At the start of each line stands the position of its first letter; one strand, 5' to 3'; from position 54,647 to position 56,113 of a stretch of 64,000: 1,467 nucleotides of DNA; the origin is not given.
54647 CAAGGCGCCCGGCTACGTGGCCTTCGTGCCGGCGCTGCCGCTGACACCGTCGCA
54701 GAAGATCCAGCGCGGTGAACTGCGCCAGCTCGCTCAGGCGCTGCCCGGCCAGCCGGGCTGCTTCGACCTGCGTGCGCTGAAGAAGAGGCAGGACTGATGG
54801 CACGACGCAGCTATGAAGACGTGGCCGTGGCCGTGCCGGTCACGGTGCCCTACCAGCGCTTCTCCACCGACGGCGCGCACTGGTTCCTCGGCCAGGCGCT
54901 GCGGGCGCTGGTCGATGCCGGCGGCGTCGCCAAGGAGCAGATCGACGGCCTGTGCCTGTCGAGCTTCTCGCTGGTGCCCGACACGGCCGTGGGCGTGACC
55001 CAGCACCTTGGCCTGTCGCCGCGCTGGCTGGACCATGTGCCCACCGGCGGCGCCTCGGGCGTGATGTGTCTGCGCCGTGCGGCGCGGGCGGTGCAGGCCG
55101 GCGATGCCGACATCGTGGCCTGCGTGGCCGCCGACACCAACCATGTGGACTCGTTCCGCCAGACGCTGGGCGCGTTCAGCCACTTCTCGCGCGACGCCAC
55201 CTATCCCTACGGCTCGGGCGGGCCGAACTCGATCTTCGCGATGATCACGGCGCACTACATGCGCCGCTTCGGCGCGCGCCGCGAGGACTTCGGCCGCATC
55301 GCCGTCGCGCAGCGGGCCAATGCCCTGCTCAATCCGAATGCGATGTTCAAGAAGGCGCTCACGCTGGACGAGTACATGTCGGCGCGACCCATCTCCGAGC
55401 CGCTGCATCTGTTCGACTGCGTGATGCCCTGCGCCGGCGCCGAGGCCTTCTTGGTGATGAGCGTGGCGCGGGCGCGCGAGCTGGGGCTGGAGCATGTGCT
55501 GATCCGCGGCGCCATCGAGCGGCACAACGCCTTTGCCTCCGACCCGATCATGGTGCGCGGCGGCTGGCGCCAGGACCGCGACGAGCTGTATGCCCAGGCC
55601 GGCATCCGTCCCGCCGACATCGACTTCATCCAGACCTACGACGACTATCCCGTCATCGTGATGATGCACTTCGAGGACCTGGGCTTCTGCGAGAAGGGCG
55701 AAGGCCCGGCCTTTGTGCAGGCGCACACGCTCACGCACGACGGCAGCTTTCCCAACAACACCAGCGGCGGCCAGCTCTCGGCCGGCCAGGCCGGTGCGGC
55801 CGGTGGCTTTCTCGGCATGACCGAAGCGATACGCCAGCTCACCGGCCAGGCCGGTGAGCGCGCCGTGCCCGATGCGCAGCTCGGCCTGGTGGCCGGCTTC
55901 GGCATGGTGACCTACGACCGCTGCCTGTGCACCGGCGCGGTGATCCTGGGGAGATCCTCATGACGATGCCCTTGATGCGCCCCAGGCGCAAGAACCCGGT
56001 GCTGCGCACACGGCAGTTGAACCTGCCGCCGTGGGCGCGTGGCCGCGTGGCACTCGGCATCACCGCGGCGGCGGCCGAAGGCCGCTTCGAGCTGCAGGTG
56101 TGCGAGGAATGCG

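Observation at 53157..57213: Ligase + Cys-less thiolase + DUF35/pseudo-SDR suggests a retro-aldol side-chain cleavage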

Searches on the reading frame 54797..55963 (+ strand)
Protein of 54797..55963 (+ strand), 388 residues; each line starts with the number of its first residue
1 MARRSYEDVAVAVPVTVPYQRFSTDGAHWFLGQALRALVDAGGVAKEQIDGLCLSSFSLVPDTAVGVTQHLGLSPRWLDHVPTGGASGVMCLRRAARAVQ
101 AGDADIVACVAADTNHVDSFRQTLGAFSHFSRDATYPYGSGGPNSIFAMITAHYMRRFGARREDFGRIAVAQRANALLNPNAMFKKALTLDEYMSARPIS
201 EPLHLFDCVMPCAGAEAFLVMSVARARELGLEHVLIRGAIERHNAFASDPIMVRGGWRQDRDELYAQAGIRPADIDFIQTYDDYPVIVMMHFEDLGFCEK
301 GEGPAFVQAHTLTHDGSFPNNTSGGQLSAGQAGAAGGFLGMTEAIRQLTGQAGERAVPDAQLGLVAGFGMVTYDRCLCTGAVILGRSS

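Call 4: search_protein_families(library=pfam, proteins=[window:54797-55963:+], max_evalue=0.01)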
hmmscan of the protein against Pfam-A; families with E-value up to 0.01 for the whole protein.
window:54797-55963:+ (388 aa): 2 families
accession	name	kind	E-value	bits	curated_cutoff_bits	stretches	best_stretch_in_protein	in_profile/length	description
PF22691.2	Thiolase_C_1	-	1.7e-37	128.8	28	1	241-374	4-136/144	Thiolase C-terminal domain-like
PF00108.29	Thiolase_N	-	0.0029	17.4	26.4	1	28-186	24-195/260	Thiolase, N-terminal domain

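Call 13: search_solved_structures(query=window:54797-55963:+, max_evalue=0.001, show_alignments=3)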
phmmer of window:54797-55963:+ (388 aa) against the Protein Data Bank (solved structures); distinct sequences matched with E-value up to 0.001: 21.
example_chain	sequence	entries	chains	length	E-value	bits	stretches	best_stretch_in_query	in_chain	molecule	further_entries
9myr_A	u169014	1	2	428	2.9e-50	174.5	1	34-374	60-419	Nonspecific lipid-transfer protein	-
4u4e_A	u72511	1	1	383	1.5e-46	162.3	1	33-386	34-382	Thiolase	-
6ok1_A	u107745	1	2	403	2.9e-42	148.2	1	34-372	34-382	Lipid-transfer protein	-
7yvy_A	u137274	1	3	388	9.9e-38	133.3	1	54-369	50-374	Acetyl-CoA acetyltransferase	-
7pxp_C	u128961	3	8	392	4.5e-31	111.3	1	80-381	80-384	Benzoylsuccinyl-CoA thiolase subunit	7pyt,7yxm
6esq_A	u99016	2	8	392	1.4e-25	93.2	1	39-370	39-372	acetoacetyl-CoA thiolase | Acetyl-CoA acetyltransferase thiolase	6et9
4yzo_A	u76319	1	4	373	1e-24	90.4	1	145-369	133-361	Putative acyl-CoA acyltransferase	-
6hsj_A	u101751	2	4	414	5.6e-23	84.7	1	36-370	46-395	SCP2-thiolase (type-1)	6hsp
6hrv_A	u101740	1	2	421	5.9e-23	84.6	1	36-370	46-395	SCP2-thiolase (type-1)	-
5ab4_A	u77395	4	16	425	1.2e-20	77.1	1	81-370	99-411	SCP2-THIOLASE LIKE PROTEIN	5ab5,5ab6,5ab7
5m3k_C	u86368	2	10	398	7.6e-16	61.2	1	264-369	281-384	2,4-diacetylphloroglucinol biosynthesis protein PhlC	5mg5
9skm_I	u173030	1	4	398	1.8e-15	60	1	264-367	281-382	2,4-diacetylphloroglucinol biosynthesis protein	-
9skh_I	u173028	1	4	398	4.5e-15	58.7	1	264-367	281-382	2,4-diacetylphloroglucinol biosynthesis protein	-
3zbl_A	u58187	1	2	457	8e-13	51.3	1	82-353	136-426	3-KETOACYL-COA THIOLASE-LIKE PROTEIN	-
3zbk_A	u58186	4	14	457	8.4e-13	51.2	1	83-353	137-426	3-KETOACYL-COA THIOLASE-LIKE PROTEIN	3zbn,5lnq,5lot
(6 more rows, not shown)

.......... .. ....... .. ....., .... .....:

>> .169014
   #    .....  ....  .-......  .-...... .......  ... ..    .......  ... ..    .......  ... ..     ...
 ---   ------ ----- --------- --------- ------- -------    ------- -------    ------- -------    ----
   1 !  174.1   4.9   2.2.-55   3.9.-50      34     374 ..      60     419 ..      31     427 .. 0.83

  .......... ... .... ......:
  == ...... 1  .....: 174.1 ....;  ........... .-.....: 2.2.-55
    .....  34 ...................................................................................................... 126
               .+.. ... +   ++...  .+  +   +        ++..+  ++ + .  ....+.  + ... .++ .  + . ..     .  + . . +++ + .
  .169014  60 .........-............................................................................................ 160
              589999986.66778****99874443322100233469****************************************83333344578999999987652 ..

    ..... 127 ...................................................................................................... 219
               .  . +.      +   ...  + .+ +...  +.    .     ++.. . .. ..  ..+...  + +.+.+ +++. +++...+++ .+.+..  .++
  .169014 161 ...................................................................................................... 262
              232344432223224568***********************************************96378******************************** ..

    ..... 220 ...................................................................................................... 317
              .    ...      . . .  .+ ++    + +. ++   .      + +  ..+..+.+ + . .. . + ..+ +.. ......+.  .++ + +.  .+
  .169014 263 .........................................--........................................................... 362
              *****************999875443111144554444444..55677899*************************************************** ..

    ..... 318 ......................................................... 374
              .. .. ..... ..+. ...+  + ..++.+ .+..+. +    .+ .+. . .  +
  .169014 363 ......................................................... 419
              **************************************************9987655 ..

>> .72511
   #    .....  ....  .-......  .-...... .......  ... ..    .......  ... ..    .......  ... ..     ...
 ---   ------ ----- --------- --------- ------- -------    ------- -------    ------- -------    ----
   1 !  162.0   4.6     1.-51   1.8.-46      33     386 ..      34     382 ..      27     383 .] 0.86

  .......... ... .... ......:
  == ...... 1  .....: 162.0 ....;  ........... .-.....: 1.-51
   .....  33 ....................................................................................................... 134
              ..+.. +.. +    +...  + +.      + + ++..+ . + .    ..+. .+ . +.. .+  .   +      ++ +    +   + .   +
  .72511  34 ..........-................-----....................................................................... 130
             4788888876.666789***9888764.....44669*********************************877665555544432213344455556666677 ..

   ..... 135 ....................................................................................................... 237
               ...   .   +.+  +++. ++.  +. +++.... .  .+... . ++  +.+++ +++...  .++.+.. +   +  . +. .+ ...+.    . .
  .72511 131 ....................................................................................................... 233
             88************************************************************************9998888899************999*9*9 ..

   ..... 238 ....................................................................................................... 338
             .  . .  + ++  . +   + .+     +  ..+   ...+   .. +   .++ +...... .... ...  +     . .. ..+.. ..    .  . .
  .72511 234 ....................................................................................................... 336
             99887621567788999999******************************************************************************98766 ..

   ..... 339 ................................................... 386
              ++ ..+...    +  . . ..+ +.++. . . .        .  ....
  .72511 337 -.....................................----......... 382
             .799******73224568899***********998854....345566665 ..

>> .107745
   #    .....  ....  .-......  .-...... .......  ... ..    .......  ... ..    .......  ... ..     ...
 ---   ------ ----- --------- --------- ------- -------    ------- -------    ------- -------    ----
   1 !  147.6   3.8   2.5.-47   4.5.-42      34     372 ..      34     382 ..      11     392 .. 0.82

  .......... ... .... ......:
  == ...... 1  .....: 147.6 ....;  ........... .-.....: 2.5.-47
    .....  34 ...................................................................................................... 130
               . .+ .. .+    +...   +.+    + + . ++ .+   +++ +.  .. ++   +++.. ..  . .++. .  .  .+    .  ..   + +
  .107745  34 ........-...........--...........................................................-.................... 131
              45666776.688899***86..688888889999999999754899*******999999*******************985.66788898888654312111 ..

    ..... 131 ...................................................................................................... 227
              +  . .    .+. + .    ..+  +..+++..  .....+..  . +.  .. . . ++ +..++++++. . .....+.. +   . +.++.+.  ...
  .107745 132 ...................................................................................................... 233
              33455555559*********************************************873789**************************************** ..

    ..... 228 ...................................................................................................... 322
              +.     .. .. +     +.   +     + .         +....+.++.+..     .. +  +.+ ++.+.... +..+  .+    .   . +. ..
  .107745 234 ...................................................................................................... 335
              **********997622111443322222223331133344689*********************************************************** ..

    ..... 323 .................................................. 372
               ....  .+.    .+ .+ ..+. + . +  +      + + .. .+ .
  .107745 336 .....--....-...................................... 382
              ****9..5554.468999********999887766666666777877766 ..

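Call 24: find_homologous_proteins(query=window:54797-55960:+, max_evalue=1e-10)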
Query window:54797-55960:+ (388 aa): 8000 proteins with E <= 1e-10 among 8000 candidates; the best 120 are listed.
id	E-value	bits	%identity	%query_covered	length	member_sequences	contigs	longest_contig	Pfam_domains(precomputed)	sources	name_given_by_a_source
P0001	7.0e-261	883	100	100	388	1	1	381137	PF22691.3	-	-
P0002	3.2e-259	877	99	100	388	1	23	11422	PF22691.3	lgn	-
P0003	2.2e-235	799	88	100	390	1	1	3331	PF22691.3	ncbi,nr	ncbi:MAG TPA: thiolase family protein [Burkholderiaceae bacterium]|nr:thiolase family protein [Burkh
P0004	4.1e-235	798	88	100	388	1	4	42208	PF22691.3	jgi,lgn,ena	jgi:acetyl-CoA acetyltransferase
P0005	8.8e-235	797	88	99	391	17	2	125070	PF22691.3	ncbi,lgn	-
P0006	1.5e-234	796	88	99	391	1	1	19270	PF22691.3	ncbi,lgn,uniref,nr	ncbi:thiolase family protein [uncultured Pseudacidovorax sp.]|uniref:thiolase family protein n=1 Tax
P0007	2.0e-234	796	89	100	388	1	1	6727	PF22691.3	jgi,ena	-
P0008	3.2e-234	795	88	99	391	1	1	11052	PF22691.3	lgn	-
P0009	8.9e-233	790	88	100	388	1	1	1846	PF22691.3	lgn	-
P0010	2.2e-232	789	87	99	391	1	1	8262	PF22691.3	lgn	-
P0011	3.0e-232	788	87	99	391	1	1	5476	PF22691.3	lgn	-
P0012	3.2e-232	788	87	99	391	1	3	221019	PF22691.3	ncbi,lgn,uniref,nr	ncbi:MAG: thiolase family protein [Pseudacidovorax sp.]|uniref:thiolase family protein n=1 Tax=Pseud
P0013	3.3e-232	788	87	99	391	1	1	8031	PF22691.3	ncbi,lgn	ncbi:MAG: thiolase family protein [Gammaproteobacteria bacterium]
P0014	5.9e-232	787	87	99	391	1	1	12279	PF22691.3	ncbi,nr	ncbi:MAG: thiolase family protein [Pseudacidovorax sp.]|nr:thiolase family protein [Pseudacidovorax 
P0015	6.9e-232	787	87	99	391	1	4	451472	PF22691.3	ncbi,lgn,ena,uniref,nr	ncbi:thiolase family protein [uncultured Pseudacidovorax sp.]|uniref:thiolase family protein n=1 Tax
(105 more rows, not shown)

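Call 26: find_related_loci(query=window:54797-55960:+, collection=genome_contigs, flank=8000)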
Query window:54797-55960:+ (388 aa) in genome_contigs; peptide patterns used: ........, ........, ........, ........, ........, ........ (x = any residue, [..] = any of these).
599 stretches matched a pattern (row limit reached: there are more); 591 encode a relative of the query (tblastn E <= 1e-3); the best 80 are kept; 80 distinct loci.
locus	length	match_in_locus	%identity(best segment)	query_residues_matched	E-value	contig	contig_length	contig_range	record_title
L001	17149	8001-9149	82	3-385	0e+0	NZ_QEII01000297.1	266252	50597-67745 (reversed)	Rhodoferax ferrireducens isolate OTU1 NODE_7132891_length_266252_cov_51.6918, whole genome shotgun sequence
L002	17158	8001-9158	88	3-388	0e+0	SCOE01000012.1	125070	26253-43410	Comamonadaceae bacterium ALPHA2B NODE_12_length_125070_cov_32.416071, whole genome shotgun sequence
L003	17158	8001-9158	85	3-388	0e+0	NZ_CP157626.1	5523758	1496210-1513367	Variovorax paradoxus NBRC 15149 chromosome 1, complete sequence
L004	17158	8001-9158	88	3-388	0e+0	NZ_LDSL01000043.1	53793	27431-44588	Pseudacidovorax intermedius strain NS331 contig_43, whole genome shotgun sequence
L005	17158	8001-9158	85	3-388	0e+0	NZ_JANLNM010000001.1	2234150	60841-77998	Variovorax sp. ZS18.2.2 NODE_1_length_2234150_cov_35.723680, whole genome shotgun sequence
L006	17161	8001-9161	85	1-387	0e+0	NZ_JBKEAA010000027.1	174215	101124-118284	MAG: Castellaniella sp. isolate VLC_110 c_000003286525, whole genome shotgun sequence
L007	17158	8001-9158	81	3-388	0e+0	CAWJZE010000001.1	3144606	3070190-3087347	MAG: uncultured beta proteobacterium isolate MFD04580.bin.1.37 genome assembly, contig: contig_22976, whole genome shotg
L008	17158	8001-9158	85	3-388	0e+0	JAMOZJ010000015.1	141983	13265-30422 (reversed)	Variovorax beijingensis strain MSC1_012 PNNL_MSC-1_Str_012_scaf0015, whole genome shotgun sequence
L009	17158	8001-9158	85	3-388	0e+0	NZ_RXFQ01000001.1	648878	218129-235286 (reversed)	Variovorax beijingensis strain 502 1, whole genome shotgun sequence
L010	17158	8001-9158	84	3-388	0e+0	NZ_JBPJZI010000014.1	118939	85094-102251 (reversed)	Variovorax sp. LT2P21 NODE_14_length_118939_cov_61.517303, whole genome shotgun sequence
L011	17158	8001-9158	87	3-388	0e+0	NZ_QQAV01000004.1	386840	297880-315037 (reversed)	Pseudacidovorax intermedius strain DSM 21352 Ga0244541_104, whole genome shotgun sequence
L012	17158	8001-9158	87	3-388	0e+0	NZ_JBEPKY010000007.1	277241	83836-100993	Pseudacidovorax sp. 1753 Ga0438587_07, whole genome shotgun sequence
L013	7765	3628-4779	80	3-386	0e+0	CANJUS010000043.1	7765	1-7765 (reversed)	MAG: Comamonadaceae bacterium isolate RH-26jul17-372 genome assembly, contig: RH-26jul17-C25860, whole genome shotgun se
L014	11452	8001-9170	84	1-388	0e+0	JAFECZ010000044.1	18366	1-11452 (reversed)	MAG: Proteobacteria bacterium isolate SZAS-59 LIN-358__44__length-18366, whole genome shotgun sequence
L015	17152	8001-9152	85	3-386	0e+0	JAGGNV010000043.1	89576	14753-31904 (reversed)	Variovorax paradoxus strain ISL-79 ISL79_44, whole genome shotgun sequence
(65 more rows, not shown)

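Call 35: search_protein_representatives(protein=window:54797-55960:+)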
Query: 388 residues. Proteins with E-value up to 0.001 (for the whole library): 7982; up to 1e-10: 3597; up to 1e-30: 548. The best 150 are listed.
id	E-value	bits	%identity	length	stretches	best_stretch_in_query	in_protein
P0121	1.3e-166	570.7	64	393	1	3-385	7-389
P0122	1.7e-126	438.6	54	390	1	5-385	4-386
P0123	4.5e-116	404.3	66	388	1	69-338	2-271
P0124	8.3e-113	393.6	49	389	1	3-384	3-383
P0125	4.3e-112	391.2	64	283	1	123-386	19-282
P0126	2.0e-97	342.9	67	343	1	43-271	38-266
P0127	3.6e-93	328.9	44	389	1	31-386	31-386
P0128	1.1e-92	327.4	65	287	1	3-222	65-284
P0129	1.4e-91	323.7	55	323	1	53-355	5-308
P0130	4.7e-89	315.4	45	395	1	6-384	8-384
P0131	2.1e-88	313.2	43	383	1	30-384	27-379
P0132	3.0e-83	296.3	53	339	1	107-364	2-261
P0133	2.7e-82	293.1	60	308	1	148-360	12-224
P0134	5.7e-82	292.1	67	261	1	11-227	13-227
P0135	7.8e-81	288.3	59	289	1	5-230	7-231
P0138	1.9e-78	280.5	40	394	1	24-381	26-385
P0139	5.4e-78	279.0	42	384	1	4-384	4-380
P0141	2.1e-76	273.8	40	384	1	30-386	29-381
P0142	2.1e-75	270.5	39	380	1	17-384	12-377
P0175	1.5e-59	218.3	37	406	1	36-375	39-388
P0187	1.2e-56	208.8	38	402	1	31-376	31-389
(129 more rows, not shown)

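Call 39: find_encoding_contigs(protein=P0138, flank=6000, max_places=3)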
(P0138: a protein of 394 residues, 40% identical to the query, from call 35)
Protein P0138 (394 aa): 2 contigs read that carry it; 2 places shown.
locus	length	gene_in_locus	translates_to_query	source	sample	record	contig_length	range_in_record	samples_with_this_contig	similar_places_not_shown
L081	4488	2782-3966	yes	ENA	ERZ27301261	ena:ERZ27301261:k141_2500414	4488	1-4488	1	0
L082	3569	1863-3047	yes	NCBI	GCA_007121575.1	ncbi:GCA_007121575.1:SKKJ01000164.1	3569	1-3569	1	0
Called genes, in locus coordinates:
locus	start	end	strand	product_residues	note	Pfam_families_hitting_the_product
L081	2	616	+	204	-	?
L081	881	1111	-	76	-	-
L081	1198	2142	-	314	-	PF00892:EamA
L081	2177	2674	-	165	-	PF00571:CBS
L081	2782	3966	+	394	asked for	PF22691:Thiolase_C_1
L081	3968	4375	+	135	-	PF12172:zf-ChsH2, PF01796:OB_ChsH2_C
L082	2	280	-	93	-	?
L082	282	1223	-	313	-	PF00892:EamA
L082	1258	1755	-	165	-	PF00571:CBS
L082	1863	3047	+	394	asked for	PF22691:Thiolase_C_1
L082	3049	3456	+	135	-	PF12172:zf-ChsH2, PF01796:OB_ChsH2_C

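Call 42: find_encoding_contigs(protein=P0122, flank=8000, max_places=2)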
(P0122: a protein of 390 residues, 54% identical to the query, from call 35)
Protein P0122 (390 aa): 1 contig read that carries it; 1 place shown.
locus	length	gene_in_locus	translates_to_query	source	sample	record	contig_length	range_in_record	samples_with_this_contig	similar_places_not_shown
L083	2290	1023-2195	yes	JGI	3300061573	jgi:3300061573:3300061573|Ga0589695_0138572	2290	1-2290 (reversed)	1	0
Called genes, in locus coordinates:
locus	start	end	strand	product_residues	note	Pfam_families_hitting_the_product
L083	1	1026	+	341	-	?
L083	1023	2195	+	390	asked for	PF22691:Thiolase_C_1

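Call 43: find_encoding_contigs(protein=P0124, flank=8000, max_places=2)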
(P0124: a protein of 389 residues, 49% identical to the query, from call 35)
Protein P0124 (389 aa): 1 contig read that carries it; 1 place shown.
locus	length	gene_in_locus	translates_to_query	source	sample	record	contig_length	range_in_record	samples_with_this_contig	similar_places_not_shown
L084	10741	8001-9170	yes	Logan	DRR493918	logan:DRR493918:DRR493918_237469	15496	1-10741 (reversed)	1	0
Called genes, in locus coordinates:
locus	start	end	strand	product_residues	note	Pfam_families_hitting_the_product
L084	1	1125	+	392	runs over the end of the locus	PF12172:zf-ChsH2, PF01796:OB_ChsH2_C (faint), PF00106:adh_short, PF01370:Epimerase, PF08659:KR (faint), PF13561:adh_short_C2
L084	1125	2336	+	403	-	PF22691:Thiolase_C_1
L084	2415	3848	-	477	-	PF00171:Aldedh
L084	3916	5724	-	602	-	PF02776:TPP_enzyme_N, PF00205:TPP_enzyme_M, PF02775:TPP_enzyme_C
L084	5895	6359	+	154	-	PF12172:zf-ChsH2, PF01796:OB_ChsH2_C (weak)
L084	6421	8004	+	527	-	PF00501:AMP-binding, PF13193:AMP-binding_C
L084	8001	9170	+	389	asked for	PF22691:Thiolase_C_1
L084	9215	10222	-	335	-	PF03401:TctC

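Call 47: find_encoding_contigs(protein=P0127, flank=7000, max_places=2)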
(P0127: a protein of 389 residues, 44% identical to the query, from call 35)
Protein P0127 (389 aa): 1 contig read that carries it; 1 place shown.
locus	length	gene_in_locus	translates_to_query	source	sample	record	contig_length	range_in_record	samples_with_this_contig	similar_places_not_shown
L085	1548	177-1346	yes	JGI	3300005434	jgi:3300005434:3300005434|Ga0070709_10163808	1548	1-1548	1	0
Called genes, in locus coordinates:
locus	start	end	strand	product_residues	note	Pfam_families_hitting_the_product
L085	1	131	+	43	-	?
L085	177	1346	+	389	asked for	PF22691:Thiolase_C_1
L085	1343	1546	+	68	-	?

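Call 48: find_encoding_contigs(protein=P0141, flank=7000, max_places=2)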
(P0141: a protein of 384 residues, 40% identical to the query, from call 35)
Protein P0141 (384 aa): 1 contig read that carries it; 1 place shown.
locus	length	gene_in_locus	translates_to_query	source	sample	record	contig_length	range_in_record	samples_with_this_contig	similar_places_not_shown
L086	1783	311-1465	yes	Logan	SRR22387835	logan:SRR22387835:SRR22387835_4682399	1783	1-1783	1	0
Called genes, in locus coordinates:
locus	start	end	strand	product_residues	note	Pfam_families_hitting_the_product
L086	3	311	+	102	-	?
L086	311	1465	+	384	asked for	PF00108:Thiolase_N (weak), PF22691:Thiolase_C_1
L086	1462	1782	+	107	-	?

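Call 49: find_encoding_contigs(protein=P0142, flank=7000, max_places=2)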
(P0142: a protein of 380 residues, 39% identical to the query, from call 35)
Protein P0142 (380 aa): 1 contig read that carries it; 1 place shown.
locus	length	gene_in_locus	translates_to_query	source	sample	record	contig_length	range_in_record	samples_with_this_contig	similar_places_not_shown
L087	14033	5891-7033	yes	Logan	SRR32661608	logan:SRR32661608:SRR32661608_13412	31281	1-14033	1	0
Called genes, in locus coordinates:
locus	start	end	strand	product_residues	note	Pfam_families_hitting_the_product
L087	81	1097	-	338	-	PF00355:Rieske, PF11723:Aromatic_hydrox (weak), PF19112:VanA_C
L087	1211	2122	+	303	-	PF00126:HTH_1, PF03466:LysR_substrate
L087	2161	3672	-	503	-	PF01970:TctA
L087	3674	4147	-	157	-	PF07331:TctB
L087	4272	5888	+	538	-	PF00501:AMP-binding, PF13193:AMP-binding_C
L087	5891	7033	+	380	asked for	PF22691:Thiolase_C_1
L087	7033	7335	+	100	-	-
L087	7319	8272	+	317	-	PF03401:TctC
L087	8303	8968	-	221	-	PF00392:GntR, PF07729:FCD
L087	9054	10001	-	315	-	PF14525:AraC_binding_2, PF12833:HTH_18, PF00165:HTH_AraC (weak)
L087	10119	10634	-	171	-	-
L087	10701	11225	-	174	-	PF02975:Me-amine-dh_L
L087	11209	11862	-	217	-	PF00578:AhpC-TSA (weak), PF08534:Redoxin (weak)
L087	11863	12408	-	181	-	PF07291:MauE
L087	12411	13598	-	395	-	PF06433:Me-amine-dh_H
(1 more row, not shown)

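Call 50: find_encoding_contigs(protein=P0187, flank=7000, max_places=2)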
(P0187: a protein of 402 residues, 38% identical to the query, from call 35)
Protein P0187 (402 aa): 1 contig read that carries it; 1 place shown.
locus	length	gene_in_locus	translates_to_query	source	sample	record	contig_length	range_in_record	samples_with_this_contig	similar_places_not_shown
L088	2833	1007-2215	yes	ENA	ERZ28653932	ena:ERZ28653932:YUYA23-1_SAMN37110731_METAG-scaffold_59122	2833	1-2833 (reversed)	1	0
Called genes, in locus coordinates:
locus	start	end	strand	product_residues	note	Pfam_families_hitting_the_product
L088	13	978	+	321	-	PF03401:TctC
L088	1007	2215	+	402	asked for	PF00108:Thiolase_N (weak), PF22691:Thiolase_C_1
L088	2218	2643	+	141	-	PF12172:zf-ChsH2, PF01796:OB_ChsH2_C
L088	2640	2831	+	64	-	?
